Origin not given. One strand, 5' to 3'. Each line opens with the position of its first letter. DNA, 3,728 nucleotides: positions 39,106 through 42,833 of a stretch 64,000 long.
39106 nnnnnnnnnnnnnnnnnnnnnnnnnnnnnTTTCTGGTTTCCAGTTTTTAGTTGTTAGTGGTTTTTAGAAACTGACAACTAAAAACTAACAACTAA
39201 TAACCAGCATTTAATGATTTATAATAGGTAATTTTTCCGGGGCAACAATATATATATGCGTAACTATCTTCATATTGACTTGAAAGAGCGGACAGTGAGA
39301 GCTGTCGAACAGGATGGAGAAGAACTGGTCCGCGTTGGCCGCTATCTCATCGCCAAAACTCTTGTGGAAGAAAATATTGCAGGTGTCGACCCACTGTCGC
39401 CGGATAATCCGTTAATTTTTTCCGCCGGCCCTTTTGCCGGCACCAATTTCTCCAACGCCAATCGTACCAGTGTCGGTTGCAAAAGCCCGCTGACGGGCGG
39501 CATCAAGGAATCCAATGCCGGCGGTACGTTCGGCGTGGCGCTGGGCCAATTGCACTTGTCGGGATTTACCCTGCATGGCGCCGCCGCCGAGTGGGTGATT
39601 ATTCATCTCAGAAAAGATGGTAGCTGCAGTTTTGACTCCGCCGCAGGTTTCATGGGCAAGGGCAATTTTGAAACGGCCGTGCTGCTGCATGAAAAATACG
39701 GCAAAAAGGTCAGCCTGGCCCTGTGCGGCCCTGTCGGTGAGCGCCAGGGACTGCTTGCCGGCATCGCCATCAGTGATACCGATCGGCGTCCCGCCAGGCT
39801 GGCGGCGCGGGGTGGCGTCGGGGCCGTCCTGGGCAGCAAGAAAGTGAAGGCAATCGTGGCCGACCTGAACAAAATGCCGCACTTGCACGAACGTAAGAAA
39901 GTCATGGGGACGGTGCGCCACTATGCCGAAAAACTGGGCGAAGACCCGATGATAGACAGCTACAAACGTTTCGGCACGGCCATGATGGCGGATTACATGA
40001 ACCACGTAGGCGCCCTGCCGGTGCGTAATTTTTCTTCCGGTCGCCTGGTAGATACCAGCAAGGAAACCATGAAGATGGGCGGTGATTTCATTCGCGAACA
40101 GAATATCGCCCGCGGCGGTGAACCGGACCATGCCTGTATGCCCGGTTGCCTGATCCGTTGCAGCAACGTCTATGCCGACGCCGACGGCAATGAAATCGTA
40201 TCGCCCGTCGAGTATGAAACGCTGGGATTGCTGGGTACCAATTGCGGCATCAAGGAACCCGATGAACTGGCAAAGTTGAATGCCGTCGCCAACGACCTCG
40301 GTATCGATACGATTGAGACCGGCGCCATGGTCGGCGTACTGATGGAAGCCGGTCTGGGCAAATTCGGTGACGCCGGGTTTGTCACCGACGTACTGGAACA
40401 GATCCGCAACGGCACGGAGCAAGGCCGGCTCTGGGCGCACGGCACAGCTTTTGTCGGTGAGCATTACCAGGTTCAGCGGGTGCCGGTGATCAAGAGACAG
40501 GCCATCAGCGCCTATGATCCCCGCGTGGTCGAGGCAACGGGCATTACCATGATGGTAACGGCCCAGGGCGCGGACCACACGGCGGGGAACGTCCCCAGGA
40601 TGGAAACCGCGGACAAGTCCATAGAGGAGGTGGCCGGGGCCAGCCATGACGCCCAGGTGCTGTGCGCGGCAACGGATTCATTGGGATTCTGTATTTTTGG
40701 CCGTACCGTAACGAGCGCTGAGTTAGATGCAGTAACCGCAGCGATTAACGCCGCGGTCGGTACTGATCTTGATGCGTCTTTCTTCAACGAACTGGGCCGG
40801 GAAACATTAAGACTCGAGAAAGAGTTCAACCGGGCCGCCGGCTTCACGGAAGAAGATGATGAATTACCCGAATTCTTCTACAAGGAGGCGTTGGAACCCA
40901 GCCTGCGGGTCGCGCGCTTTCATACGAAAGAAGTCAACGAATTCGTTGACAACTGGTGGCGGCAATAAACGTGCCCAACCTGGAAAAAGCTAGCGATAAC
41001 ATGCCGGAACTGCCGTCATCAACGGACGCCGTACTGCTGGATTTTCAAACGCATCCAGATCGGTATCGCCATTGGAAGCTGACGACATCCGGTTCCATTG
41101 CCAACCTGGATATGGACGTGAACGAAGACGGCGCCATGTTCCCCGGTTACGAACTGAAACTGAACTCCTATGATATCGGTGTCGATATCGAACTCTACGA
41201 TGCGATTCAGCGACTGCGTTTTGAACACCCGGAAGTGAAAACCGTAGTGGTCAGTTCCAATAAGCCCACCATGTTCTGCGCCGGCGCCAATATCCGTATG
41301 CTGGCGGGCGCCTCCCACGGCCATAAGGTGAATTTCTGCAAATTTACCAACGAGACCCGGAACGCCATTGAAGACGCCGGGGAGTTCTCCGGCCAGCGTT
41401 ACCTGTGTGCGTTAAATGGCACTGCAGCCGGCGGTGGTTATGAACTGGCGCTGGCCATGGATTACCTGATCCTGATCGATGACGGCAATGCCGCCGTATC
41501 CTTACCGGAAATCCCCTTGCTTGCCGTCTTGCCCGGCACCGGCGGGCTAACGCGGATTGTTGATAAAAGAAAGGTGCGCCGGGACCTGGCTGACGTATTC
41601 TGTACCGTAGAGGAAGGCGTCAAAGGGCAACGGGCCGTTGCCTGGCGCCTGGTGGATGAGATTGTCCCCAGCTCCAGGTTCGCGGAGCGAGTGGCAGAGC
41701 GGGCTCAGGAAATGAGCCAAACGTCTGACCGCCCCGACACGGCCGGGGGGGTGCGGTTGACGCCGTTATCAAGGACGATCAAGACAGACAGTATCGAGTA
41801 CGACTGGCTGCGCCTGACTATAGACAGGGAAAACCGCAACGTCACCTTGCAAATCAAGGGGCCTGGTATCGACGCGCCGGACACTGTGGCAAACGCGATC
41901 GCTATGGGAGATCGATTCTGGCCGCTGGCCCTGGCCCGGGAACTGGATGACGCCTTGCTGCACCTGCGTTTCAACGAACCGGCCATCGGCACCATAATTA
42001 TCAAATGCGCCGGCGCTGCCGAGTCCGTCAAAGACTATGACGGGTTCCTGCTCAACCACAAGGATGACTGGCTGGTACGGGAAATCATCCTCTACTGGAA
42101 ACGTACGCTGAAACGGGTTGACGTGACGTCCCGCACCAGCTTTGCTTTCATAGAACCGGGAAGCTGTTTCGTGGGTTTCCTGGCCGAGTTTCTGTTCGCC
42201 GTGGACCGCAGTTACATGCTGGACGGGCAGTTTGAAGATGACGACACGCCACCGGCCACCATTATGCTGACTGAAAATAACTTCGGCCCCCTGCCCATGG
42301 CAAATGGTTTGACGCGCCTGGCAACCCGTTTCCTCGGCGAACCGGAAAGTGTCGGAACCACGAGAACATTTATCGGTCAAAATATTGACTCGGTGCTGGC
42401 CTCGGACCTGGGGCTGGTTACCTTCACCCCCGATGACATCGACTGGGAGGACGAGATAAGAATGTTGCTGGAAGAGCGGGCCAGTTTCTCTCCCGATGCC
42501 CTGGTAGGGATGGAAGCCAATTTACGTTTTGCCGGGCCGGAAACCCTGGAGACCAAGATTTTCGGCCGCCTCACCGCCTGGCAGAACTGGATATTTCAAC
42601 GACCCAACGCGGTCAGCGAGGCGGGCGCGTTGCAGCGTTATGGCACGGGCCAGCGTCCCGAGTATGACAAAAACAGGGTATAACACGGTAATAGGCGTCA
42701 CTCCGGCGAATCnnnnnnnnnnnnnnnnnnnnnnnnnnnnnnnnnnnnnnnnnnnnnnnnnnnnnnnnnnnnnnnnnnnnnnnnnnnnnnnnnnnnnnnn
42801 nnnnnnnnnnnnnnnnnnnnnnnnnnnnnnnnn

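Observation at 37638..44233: Amidase - tungsten-type AOR - boxC - boxB arrangement with boxA missing: possible hybrid benzoyl-CoA pathway using AOR in place of BoxD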

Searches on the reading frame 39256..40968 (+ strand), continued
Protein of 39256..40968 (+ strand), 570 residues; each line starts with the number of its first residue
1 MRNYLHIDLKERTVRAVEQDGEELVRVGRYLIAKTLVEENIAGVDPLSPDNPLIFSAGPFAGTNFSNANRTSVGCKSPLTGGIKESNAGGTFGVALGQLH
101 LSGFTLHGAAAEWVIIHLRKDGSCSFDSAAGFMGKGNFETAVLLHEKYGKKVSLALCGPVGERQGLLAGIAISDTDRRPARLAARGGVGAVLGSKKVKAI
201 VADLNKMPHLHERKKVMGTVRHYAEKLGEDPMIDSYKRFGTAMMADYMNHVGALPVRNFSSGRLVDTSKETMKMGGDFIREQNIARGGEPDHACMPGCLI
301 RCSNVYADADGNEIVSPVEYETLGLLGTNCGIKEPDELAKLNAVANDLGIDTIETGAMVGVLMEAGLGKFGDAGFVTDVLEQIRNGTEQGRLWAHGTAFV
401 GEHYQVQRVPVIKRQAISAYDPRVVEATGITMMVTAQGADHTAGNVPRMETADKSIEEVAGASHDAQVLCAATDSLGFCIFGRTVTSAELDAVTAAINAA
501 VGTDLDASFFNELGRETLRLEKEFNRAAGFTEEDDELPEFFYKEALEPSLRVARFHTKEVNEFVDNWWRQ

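Call 76: search_protein_families(library=ncbifam, proteins=[L055:11622-12644:+, L055:12648-13151:+, L055:13075-15420:+, L055:15667-16974:+, L055:8688-9908:+, L016:3343-3828:+, L016:3297-5951:+, L016:6012-7673:+, L016:79-1320:+], max_evalue=1e-10)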
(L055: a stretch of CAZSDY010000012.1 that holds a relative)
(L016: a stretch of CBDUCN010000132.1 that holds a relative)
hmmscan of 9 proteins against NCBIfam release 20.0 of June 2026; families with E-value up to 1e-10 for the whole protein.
L055:11622-12644:+ (340 aa): 8 families
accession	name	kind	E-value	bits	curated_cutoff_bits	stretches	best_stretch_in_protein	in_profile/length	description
NF043083.1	XdhB_XDHase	equivalog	4.2e-60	203.3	310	1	48-327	6-286/289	xanthine dehydrogenase subunit XdhB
NF041019.1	glyceraldDH_beta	equivalog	3.7e-57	193.7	350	1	46-323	5-279/280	glyceraldehyde dehydrogenase subunit beta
TIGR02963.1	xanthine_xdhA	equivalog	4.1e-55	187.2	467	1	38-320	184-464/468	xanthine dehydrogenase small subunit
NF007427.0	PRK09971.1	equivalog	6.8e-55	186.3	287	1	48-327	6-286/292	xanthine dehydrogenase FAD-binding subunit XdhB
TIGR03195.1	4hydrxCoA_B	equivalog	1.2e-32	113.3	404.55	2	46-157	4-115/321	4-hydroxybenzoyl-CoA reductase subunit beta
TIGR03199.1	pucC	equivalog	1.5e-27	96.6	306.05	1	52-312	1-257/264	xanthine dehydrogenase subunit C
TIGR03312.1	Se_sel_red_FAD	hypoth_equivalog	4.5e-18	65.3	241.5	1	48-326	3-251/257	molybdopterin-dependent oxidoreductase FAD-binding subunit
TIGR02969.1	mam_aldehyde_ox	subfamily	8.1e-18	63.3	1912.3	1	47-291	237-492/1330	aldehyde oxidase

L055:12648-13151:+ (167 aa): 11 families
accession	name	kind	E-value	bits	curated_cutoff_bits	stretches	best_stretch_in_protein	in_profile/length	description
NF041020.1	glyceraldDH_gamma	equivalog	1.8e-60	203.2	290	1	3-156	10-163/164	glyceraldehyde dehydrogenase subunit gamma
TIGR03198.1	pucE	equivalog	3.4e-50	169.4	254.3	1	5-152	3-149/151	xanthine dehydrogenase subunit E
NF043084.2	XdhC_XDHase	equivalog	9.6e-50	168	217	1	5-151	2-149/151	xanthine dehydrogenase subunit XdhC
TIGR03193.1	4hydroxCoAred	equivalog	1.8e-48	164.2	257.8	1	7-152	3-148/148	4-hydroxybenzoyl-CoA reductase subunit gamma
NF045668.1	pterin_aldehy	equivalog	3.3e-47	161.1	1100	1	7-158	4-158/905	molybdopterin-dependent aldehyde oxidoreductase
TIGR02963.1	xanthine_xdhA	equivalog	8.8e-47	159.8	467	1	17-154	13-160/468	xanthine dehydrogenase small subunit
TIGR03311.1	Se_dep_XDH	equivalog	2.7e-45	154.8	830.45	1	8-159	3-151/848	selenium-dependent xanthine dehydrogenase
NF008514.0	PRK11433.1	equivalog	4.6e-45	153.8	322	1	3-118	50-165/218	aldehyde dehydrogenase iron-sulfur subunit PaoA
NF007387.0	PRK09908.1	equivalog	6.1e-42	142.7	212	1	4-151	7-155/159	xanthine dehydrogenase iron sulfur-binding subunit XdhC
TIGR02969.1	mam_aldehyde_ox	subfamily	2.1e-31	108.3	1912.3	1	10-149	7-158/1330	aldehyde oxidase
TIGR03313.1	Se_sel_red_Mo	hypoth_equivalog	8.6e-14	50.2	1101.9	1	9-155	2-148/951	molybdopterin-dependent oxidoreductase Mo/Fe-S-binding subunit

L055:13075-15420:+ (781 aa): 13 families
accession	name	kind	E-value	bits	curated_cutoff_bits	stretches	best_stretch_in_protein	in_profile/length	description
TIGR03196.1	pucD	equivalog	6.5e-168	560.5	783.65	1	40-772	13-754/763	xanthine dehydrogenase subunit D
NF043082.1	XdhA_XDHase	equivalog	4.9e-159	530.9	780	1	30-778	1-754/758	xanthine dehydrogenase subunit XdhA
TIGR03194.1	4hydrxCoA_A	equivalog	1.7e-156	522.8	994.55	1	40-776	7-746/746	4-hydroxybenzoyl-CoA reductase subunit alpha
NF007426.0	PRK09970.1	equivalog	2.8e-151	505.1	916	1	27-778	3-757/761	xanthine dehydrogenase molybdenum-binding subunit XdhA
TIGR03311.1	Se_dep_XDH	equivalog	2.1e-139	466.1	830.45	2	27-565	159-682/848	selenium-dependent xanthine dehydrogenase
NF041018.1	glyceraldDH_alpha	equivalog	2.7e-125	419.5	790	1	29-772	2-740/741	glyceraldehyde dehydrogenase subunit alpha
NF045668.1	pterin_aldehy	equivalog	2.1e-109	366.9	1100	2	25-559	170-716/905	molybdopterin-dependent aldehyde oxidoreductase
NF040766.1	CODH_aero_grp5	exception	2.2e-102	343.7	950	1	29-771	4-780/785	aerobic carbon-monoxide dehydrogenase large subunit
TIGR02965.1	xanthine_xdhB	equivalog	3.4e-102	343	849.5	1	39-777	10-755/758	xanthine dehydrogenase molybdopterin binding subunit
TIGR02416.1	CO_dehy_Mo_lg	equivalog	3.3e-98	329.8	991.15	1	42-772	5-767/770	aerobic carbon-monoxide dehydrogenase large subunit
NF041671.1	peri_hyde_PaoC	equivalog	2.1e-92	310.7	1180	1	20-778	8-733/735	aldehyde oxidoreductase molybdenum-binding subunit PaoC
TIGR03313.1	Se_sel_red_Mo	hypoth_equivalog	2.8e-84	283.4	1101.9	2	176-776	356-949/951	molybdopterin-dependent oxidoreductase Mo/Fe-S-binding subunit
TIGR02969.1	mam_aldehyde_ox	subfamily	2e-51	174.7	1912.3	1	30-745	576-1267/1330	aldehyde oxidase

L055:15667-16974:+ (435 aa): 15 families
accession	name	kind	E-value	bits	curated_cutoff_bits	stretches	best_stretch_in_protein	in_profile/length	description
NF045675.1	PhdiestaseDibA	equivalog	4.4e-81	273.1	980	1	162-418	370-620/623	phosphodiesterase DibA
NF052458.1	PhdiestGepA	equivalog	1.3e-69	235.3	1200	1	166-418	588-836/840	phosphodiesterase GepA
NF007474.0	PRK10060.1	equivalog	2.9e-66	224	782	1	163-419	401-650/663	cyclic di-GMP phosphodiesterase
NF053781.1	cdiGMPphdstlr2612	equivalog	9.1e-65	219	1600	1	159-425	1005-1267/1268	Tlr1612 family c-di-GMP phosphodiesterase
NF008467.0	PRK11359.1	equivalog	3.3e-57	194.1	857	1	157-424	531-793/800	oxygen-sensing cyclic-di-GMP phosphodiesterase DosP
NF008807.1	PRK11829.1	equivalog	3.5e-51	174.1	733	1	166-418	412-657/670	biofilm formation regulator HmsP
NF007839.0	PRK10551.1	equivalog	5.4e-47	160.5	461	1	173-424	267-511/518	cyclic di-GMP phosphodiesterase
NF052596.1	RR_EAL_PvrR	equivalog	1e-40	139.7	580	1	157-427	128-393/398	response regulator cyclic di-GMP phosphodiesterase PvrR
NF052265.1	EAL_dom_RimA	equivalog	6.9e-27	94.3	430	1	298-414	118-234/248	S6 modification regulatory phosphodiesterase RimA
NF007298.0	PRK09776.1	equivalog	4.3e-26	91.1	1135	1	163-421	854-1104/1111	diguanylate cyclase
NF045673.1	c-di-GMPRcptLapD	equivalog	1.3e-19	70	1020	1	158-415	399-646/647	cyclic di-GMP receptor LapD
NF008281.1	PRK11059.1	equivalog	4e-18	65.1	663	1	175-415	402-631/633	RNase E specificity factor CsrD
NF051880.1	FlagAsmCDGMPTipF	equivalog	3.4e-14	52.5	600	1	142-419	121-399/421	flagella assembly cyclic-di-GMP phosphodiesterase TipF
NF008617.0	PRK11596.1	equivalog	3e-13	49.6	190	1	262-418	100-247/255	cyclic-guanylate-specific phosphodiesterase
NF051476.1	CDiGphdiTpdA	equivalog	1.5e-12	47.1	1000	1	290-411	447-568/570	cyclic di-GMP phosphodiesterase TpdA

L055:8688-9908:+ (406 aa): 0 families

L016:3343-3828:+ (161 aa): 10 families
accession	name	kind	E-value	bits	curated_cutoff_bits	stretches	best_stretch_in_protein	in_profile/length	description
NF043084.2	XdhC_XDHase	equivalog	4.9e-40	136.5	217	1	7-152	3-149/151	xanthine dehydrogenase subunit XdhC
TIGR03198.1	pucE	equivalog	4.7e-39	133.3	254.3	1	7-153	4-149/151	xanthine dehydrogenase subunit E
NF041020.1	glyceraldDH_gamma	equivalog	4.5e-38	130.4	290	1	6-153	12-159/164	glyceraldehyde dehydrogenase subunit gamma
TIGR03193.1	4hydroxCoAred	equivalog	1.1e-36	126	257.8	1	7-153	2-148/148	4-hydroxybenzoyl-CoA reductase subunit gamma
NF045668.1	pterin_aldehy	equivalog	3.8e-35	121.2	1100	1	8-154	4-153/905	molybdopterin-dependent aldehyde oxidoreductase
NF007387.0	PRK09908.1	equivalog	4.8e-35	120.3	212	1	8-151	10-154/159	xanthine dehydrogenase iron sulfur-binding subunit XdhC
TIGR03311.1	Se_dep_XDH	equivalog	1.9e-33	115.6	830.45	1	11-155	5-146/848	selenium-dependent xanthine dehydrogenase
NF008514.0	PRK11433.1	equivalog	4.2e-31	108.1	322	1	4-117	50-163/218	aldehyde dehydrogenase iron-sulfur subunit PaoA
TIGR02963.1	xanthine_xdhA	equivalog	4e-29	101.6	467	1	16-155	11-160/468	xanthine dehydrogenase small subunit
TIGR02969.1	mam_aldehyde_ox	subfamily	1.3e-21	75.9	1912.3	1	9-150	5-158/1330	aldehyde oxidase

L016:3297-5951:+ (884 aa): 11 families
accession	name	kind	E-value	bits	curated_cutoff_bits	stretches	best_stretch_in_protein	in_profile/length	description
NF041671.1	peri_hyde_PaoC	equivalog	1.3e-36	126.3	1180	2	747-877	588-726/735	aldehyde oxidoreductase molybdenum-binding subunit PaoC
NF043082.1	XdhA_XDHase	equivalog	3.6e-36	124.6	780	1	744-879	607-749/758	xanthine dehydrogenase subunit XdhA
TIGR03194.1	4hydrxCoA_A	equivalog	1.1e-34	120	994.55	1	748-880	607-744/746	4-hydroxybenzoyl-CoA reductase subunit alpha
TIGR03196.1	pucD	equivalog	8.1e-33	113.8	783.65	1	732-878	607-754/763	xanthine dehydrogenase subunit D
NF007426.0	PRK09970.1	equivalog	5.3e-32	110.7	916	1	743-878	609-751/761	xanthine dehydrogenase molybdenum-binding subunit XdhA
NF041018.1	glyceraldDH_alpha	equivalog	9.7e-32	110.2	790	1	754-877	611-739/741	glyceraldehyde dehydrogenase subunit alpha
TIGR03311.1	Se_dep_XDH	equivalog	1.6e-31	109.2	830.45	0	472-603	331-461/848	selenium-dependent xanthine dehydrogenase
NF040766.1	CODH_aero_grp5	exception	1.4e-27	96.3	950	1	753-878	650-781/785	aerobic carbon-monoxide dehydrogenase large subunit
TIGR02965.1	xanthine_xdhB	equivalog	7.1e-24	84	849.5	0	197-309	457-567/758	xanthine dehydrogenase molybdopterin binding subunit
NF045668.1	pterin_aldehy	equivalog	3.8e-22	78.2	1100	0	738-880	761-902/905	molybdopterin-dependent aldehyde oxidoreductase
TIGR03313.1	Se_sel_red_Mo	hypoth_equivalog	7.2e-15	53.7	1101.9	0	191-302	664-776/951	molybdopterin-dependent oxidoreductase Mo/Fe-S-binding subunit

L016:6012-7673:+ (553 aa): 0 families

L016:79-1320:+ (413 aa): 0 families

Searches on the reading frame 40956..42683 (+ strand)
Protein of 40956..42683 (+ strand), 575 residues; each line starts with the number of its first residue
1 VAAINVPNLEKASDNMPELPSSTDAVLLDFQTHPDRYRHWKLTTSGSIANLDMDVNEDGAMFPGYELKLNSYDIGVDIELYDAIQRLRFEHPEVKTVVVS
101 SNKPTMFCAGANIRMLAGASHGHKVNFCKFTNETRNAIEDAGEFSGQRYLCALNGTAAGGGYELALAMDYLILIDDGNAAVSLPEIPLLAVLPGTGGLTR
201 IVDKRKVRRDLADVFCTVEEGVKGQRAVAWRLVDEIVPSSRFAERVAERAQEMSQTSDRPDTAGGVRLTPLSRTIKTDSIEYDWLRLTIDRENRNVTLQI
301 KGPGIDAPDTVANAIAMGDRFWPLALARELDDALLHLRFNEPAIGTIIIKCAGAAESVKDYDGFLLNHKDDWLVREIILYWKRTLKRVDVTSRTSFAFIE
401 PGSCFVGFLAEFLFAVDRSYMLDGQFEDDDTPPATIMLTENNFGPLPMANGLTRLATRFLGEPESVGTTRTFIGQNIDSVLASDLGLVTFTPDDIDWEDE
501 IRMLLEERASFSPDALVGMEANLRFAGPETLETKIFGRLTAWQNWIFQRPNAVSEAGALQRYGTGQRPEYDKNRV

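Call 3: search_protein_families(library=pfam, proteins=[window:40956-42683:+])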
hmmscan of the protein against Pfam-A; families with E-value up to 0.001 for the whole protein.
window:40956-42683:+ (575 aa): 2 families
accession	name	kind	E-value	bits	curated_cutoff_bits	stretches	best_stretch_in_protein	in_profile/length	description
PF00378.25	ECH_1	-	1.9e-19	70.4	27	1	70-257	18-194/251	Enoyl-CoA hydratase/isomerase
PF16113.10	ECH_2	-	1.5e-08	35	27.2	1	69-256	12-190/335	Enoyl-CoA hydratase/isomerase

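Call 4: search_protein_families(library=ncbifam, proteins=[window:40956-42683:+])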
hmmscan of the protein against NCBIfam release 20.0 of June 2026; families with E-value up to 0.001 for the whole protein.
window:40956-42683:+ (575 aa): 49 families (the best 25 are shown)
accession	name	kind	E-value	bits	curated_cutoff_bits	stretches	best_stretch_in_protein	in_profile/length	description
TIGR03222.1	benzo_boxC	equivalog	5.7e-273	906.6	712.3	1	28-575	1-548/548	2,3-epoxybenzoyl-CoA dihydrolase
NF008363.0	PRK11154.1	equivalog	8.3e-22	77.1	869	1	68-258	27-210/708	fatty acid oxidation complex subunit alpha FadJ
TIGR02441.1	fa_ox_alpha_mit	equivalog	2.9e-18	65.3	964.65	1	68-237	34-196/737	fatty acid oxidation complex subunit alpha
NF005802.0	PRK07657.1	equivalog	4.8e-18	65.6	363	1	78-255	34-201/260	enoyl-CoA hydratase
TIGR02440.1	FadJ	equivalog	2.8e-17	62.2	968.45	1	76-257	30-204/699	fatty acid oxidation complex subunit alpha FadJ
NF006566.0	PRK09076.1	subfamily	6.2e-17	62.1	286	1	70-257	26-203/260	enoyl-CoA hydratase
NF007239.0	PRK09674.1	equivalog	1.4e-15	57.5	371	1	92-257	47-200/257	2,3-dehydroadipyl-CoA hydratase PaaF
NF008727.0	PRK11730.1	equivalog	2.3e-15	56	870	1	69-250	28-201/717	fatty acid oxidation complex subunit alpha FadB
NF042430.2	EnCoAhydt_DpgD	equivalog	3.5e-14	52.9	400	1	69-254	18-198/258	enoyl-CoA-hydratase DpgD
NF005803.0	PRK07658.1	equivalog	6.9e-14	51.9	313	1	82-258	35-201/257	enoyl-CoA hydratase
NF051848.1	EnCoAHydtEchA19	equivalog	4.3e-13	49.4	400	1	78-256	30-200/258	enoyl-CoA hydratase EchA19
NF002936.2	PRK03580.1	equivalog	7.7e-13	48.4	500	1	68-257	22-200/261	crotonobetainyl-CoA hydratase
NF006007.0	PRK08138.1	subfamily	1e-12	48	355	1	73-255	33-202/261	enoyl-CoA hydratase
NF046063.1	oxepin_alt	equivalog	9.3e-12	45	300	1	90-257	41-201/254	oxepin-CoA hydrolase, alternative type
NF004517.0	PRK05862.1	equivalog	1e-11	44.9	396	1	74-257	30-200/257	enoyl-CoA hydratase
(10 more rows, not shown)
